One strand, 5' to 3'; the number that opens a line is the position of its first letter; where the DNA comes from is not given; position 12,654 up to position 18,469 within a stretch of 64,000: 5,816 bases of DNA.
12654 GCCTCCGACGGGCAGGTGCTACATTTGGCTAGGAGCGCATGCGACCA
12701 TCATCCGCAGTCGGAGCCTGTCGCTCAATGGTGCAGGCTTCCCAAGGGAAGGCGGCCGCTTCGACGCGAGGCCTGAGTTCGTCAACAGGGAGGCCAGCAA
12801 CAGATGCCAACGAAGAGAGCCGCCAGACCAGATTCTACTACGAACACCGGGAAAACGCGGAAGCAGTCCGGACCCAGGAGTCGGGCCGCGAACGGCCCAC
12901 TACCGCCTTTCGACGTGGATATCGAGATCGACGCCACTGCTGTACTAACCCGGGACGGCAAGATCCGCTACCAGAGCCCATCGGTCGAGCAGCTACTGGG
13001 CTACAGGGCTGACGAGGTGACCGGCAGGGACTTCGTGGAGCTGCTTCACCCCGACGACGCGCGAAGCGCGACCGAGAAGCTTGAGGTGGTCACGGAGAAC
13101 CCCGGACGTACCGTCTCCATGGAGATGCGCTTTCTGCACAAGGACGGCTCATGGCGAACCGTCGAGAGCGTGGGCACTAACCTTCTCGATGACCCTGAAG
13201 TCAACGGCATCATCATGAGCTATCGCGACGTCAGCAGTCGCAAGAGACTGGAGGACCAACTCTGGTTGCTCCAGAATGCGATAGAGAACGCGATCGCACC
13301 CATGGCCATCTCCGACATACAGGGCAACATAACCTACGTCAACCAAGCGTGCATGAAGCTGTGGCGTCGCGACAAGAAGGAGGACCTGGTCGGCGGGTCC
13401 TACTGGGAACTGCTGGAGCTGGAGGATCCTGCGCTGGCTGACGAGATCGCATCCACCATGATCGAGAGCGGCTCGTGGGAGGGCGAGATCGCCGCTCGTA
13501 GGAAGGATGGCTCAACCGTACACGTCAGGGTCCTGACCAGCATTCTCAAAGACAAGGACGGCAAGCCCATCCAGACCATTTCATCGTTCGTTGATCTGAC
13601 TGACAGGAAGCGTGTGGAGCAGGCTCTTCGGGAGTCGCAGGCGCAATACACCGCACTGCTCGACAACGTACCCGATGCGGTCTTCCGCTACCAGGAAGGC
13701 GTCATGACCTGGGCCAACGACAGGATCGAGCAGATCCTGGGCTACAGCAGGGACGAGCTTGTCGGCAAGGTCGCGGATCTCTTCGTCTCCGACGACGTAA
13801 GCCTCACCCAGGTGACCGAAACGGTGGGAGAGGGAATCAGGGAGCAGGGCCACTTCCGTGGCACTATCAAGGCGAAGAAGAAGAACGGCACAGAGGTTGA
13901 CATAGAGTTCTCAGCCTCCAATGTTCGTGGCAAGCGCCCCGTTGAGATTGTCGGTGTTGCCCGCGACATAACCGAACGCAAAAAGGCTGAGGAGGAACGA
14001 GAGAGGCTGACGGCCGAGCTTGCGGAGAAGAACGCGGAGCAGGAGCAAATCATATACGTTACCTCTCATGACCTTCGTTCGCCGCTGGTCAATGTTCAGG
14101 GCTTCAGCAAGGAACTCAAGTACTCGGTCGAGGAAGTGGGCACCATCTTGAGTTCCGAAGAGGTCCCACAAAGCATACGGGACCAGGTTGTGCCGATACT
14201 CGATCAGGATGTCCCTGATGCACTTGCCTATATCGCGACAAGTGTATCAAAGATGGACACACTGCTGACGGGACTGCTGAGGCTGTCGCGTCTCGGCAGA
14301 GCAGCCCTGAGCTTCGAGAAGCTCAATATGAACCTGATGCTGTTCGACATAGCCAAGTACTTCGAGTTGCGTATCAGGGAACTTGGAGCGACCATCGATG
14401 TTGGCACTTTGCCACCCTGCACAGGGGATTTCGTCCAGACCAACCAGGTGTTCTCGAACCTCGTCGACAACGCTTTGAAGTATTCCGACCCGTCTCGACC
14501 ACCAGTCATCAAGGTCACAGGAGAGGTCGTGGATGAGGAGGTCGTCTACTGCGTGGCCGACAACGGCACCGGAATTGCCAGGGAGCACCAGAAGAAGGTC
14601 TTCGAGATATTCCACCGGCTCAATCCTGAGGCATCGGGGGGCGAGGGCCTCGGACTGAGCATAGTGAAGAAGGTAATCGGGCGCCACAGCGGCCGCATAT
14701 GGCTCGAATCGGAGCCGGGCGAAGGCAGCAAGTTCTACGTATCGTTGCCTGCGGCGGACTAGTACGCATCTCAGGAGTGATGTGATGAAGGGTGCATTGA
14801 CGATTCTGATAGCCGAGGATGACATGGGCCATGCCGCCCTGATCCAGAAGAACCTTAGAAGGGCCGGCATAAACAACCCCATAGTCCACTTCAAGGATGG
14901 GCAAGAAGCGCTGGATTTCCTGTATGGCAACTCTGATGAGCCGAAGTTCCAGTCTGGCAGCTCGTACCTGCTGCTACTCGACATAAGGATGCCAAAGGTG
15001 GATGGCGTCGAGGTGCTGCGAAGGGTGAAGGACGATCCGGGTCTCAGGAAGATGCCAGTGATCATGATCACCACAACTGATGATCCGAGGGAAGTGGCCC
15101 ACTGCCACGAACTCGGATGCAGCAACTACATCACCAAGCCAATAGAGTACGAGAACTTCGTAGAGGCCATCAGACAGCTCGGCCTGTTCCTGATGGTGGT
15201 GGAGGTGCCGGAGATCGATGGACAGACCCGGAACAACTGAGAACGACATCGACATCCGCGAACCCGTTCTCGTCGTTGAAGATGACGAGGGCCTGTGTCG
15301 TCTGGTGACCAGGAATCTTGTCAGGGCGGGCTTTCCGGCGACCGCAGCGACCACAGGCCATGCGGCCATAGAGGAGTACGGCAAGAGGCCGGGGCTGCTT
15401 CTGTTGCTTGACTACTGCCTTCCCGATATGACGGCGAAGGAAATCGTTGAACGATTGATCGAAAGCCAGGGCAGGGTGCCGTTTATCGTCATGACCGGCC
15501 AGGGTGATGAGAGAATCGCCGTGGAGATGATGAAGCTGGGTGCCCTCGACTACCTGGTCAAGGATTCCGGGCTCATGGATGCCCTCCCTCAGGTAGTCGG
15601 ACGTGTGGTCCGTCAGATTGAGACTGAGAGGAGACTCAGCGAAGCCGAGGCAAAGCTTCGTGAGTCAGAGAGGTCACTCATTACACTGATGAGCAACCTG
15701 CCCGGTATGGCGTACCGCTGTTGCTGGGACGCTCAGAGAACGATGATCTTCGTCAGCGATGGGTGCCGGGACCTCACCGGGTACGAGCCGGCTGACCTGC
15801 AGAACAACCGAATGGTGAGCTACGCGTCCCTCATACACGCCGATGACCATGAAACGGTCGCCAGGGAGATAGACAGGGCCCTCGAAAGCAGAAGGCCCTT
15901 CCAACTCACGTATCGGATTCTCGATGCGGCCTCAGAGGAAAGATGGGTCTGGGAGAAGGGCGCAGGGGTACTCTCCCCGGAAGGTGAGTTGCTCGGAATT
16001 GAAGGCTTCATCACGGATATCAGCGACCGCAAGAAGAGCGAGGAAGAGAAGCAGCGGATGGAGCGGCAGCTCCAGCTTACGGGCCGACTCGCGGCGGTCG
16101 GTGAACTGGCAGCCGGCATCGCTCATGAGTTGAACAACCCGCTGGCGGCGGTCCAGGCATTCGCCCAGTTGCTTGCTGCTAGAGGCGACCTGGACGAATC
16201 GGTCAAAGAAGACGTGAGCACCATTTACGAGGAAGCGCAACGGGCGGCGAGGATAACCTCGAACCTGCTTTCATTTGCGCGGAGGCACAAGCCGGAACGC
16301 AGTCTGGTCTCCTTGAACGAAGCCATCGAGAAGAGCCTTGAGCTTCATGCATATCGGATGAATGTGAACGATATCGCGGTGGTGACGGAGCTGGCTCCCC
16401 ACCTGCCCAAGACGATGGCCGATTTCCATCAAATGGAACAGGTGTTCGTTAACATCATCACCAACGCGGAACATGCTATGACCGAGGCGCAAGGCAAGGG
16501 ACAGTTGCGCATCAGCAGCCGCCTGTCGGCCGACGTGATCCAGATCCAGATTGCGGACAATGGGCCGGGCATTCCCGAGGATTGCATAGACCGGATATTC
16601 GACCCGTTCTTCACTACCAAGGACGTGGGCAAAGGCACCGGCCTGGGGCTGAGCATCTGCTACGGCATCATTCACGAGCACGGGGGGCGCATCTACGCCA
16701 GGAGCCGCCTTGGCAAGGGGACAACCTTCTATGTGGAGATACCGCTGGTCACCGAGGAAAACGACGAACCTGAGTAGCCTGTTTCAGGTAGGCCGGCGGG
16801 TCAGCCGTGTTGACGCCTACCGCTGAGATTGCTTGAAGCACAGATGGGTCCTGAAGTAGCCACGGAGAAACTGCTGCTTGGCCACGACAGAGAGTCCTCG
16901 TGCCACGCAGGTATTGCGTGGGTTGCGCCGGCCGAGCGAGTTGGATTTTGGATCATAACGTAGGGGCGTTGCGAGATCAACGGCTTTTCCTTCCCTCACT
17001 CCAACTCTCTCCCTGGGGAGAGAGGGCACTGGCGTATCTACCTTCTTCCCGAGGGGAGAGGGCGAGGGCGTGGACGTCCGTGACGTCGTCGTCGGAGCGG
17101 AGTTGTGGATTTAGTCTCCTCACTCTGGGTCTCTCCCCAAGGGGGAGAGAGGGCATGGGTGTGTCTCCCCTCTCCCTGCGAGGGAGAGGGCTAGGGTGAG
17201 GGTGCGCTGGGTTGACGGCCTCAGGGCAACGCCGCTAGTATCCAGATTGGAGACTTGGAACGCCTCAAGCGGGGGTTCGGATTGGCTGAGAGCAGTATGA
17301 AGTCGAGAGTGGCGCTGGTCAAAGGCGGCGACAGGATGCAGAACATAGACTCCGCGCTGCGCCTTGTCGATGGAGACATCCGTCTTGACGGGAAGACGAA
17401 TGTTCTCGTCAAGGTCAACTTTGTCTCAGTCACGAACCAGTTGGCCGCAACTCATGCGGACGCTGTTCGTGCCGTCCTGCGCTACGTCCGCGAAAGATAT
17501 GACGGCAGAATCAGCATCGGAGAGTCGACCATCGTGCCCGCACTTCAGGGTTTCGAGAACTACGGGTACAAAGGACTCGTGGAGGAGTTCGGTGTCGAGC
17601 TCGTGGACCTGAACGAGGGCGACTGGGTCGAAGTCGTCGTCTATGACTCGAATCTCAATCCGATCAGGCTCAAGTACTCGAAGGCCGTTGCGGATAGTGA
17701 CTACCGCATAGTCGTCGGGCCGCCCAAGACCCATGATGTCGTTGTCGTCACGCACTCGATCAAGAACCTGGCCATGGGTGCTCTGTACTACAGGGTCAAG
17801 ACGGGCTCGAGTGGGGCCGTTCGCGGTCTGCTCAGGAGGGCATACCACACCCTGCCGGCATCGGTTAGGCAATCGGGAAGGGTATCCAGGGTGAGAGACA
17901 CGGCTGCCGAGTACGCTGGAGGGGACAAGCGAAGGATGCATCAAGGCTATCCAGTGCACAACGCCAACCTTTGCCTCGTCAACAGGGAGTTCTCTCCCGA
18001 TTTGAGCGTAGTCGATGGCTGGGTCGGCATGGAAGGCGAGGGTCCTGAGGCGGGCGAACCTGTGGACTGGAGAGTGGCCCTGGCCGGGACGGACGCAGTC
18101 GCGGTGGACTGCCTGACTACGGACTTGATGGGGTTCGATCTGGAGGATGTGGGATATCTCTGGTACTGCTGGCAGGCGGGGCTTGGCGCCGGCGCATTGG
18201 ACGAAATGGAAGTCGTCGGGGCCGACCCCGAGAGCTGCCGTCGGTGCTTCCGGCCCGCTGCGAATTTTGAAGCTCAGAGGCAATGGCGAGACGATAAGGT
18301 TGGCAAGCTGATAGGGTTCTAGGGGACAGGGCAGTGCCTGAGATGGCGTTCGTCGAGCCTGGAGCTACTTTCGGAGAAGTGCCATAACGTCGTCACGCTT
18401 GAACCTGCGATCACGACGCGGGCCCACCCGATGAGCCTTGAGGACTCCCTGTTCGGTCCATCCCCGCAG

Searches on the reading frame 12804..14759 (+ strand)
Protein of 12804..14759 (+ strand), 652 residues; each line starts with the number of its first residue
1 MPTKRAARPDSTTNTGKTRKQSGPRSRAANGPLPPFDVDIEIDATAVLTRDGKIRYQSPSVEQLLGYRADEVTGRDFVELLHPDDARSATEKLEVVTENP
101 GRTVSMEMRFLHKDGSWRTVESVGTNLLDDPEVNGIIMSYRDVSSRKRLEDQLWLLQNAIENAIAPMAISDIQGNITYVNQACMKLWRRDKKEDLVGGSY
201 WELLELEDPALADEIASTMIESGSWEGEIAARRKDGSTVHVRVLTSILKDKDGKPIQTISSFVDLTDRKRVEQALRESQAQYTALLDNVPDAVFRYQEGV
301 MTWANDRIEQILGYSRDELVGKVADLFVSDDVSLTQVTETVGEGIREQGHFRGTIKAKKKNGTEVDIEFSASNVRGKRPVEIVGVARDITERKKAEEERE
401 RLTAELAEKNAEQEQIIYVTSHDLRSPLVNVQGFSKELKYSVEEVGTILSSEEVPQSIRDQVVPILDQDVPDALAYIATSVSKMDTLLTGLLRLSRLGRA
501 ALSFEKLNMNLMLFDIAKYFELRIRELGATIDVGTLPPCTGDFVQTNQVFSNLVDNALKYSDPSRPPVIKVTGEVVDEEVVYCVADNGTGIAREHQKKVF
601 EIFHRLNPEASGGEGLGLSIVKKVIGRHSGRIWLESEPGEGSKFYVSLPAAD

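Call 14: search_protein_families(library=pfam, proteins=[window:12804-14759:+], max_evalue=0.001)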
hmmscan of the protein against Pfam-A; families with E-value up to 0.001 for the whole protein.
window:12804-14759:+ (652 aa): 9 families
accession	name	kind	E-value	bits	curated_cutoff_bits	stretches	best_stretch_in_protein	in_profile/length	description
PF13426.13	PAS_9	-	3e-35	121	27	3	166-267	3-103/103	PAS domain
PF00989.32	PAS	-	7.6e-34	116.6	22.6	3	42-143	11-113/113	PAS fold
PF08447.18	PAS_3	-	7.7e-34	116.3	25.6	3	56-129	3-77/89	PAS fold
PF08448.16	PAS_4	-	1.6e-29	102.8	23.1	3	43-148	6-110/110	PAS fold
PF02518.31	HATPase_c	-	5.9e-25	88.3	26.4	1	544-651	4-110/111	Histidine kinase-, DNA gyrase B-, and HSP90-like ATPase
PF13188.13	PAS_8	-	1.5e-18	66.4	21.8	2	281-329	2-52/65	PAS domain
PF14598.12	PAS_11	-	5.8e-09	36.3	25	1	48-123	8-82/109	PAS domain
PF00512.31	HisKA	-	8.7e-06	26.1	26.9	1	413-498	2-64/66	His Kinase A (phospho-acceptor) domain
PF24820.1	Diguanyl_cycl_sensor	-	9.8e-05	22.7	28.1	0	297-385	14-106/109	Diguanylate cyclase-like sensor domain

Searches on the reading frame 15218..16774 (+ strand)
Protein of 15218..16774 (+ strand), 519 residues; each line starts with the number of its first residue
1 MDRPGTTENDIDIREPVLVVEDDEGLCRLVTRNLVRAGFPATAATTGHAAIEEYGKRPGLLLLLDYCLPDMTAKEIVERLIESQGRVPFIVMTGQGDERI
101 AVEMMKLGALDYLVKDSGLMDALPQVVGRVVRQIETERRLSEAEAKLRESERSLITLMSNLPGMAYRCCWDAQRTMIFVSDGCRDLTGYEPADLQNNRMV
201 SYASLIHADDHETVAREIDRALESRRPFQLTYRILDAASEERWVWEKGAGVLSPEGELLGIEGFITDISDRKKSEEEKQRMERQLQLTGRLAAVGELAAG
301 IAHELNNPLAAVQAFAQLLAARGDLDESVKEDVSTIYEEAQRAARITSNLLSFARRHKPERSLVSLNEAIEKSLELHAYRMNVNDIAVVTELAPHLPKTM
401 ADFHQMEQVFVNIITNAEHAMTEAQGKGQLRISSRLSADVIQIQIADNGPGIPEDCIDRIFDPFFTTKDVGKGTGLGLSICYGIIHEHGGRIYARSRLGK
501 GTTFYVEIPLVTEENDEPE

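Call 14: search_protein_families(library=pfam, proteins=[window:15218-16774:+], max_evalue=0.001)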
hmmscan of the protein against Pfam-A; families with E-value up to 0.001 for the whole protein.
window:15218-16774:+ (519 aa): 8 families
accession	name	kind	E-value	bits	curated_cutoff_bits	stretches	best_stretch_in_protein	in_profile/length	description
PF02518.31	HATPase_c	-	2.8e-27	95.8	26.4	1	404-510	4-109/111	Histidine kinase-, DNA gyrase B-, and HSP90-like ATPase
PF00512.31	HisKA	-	4e-17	62.4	26.9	1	294-356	2-63/66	His Kinase A (phospho-acceptor) domain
PF08447.18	PAS_3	-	6.6e-17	62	25.6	1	177-264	2-88/89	PAS fold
PF00072.30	Response_reg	-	1.3e-16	61.2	30.2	1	17-118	1-102/111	Response regulator receiver domain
PF08448.16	PAS_4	-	6.5e-08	33.2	23.1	1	168-272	9-109/110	PAS fold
PF00989.32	PAS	-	0.00012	22.5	22.6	1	168-268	15-113/113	PAS fold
PF13581.12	HATPase_c_2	-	0.00031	21.2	27.4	0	413-488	39-112/127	Histidine kinase-like ATPase domain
PF13426.13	PAS_9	-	0.00035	21.2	27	0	173-270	10-103/103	PAS domain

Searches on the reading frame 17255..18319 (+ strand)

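Call 14: search_protein_families(library=pfam, proteins=[window:17255-18319:+], max_evalue=0.001)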
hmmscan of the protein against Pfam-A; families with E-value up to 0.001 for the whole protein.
window:17255-18319:+ (355 aa): 1 family
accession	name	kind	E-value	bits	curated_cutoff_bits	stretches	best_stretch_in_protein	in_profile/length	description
PF04015.17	DUF362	-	1.5e-36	126.7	24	1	50-289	1-199/200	Domain of unknown function (DUF362)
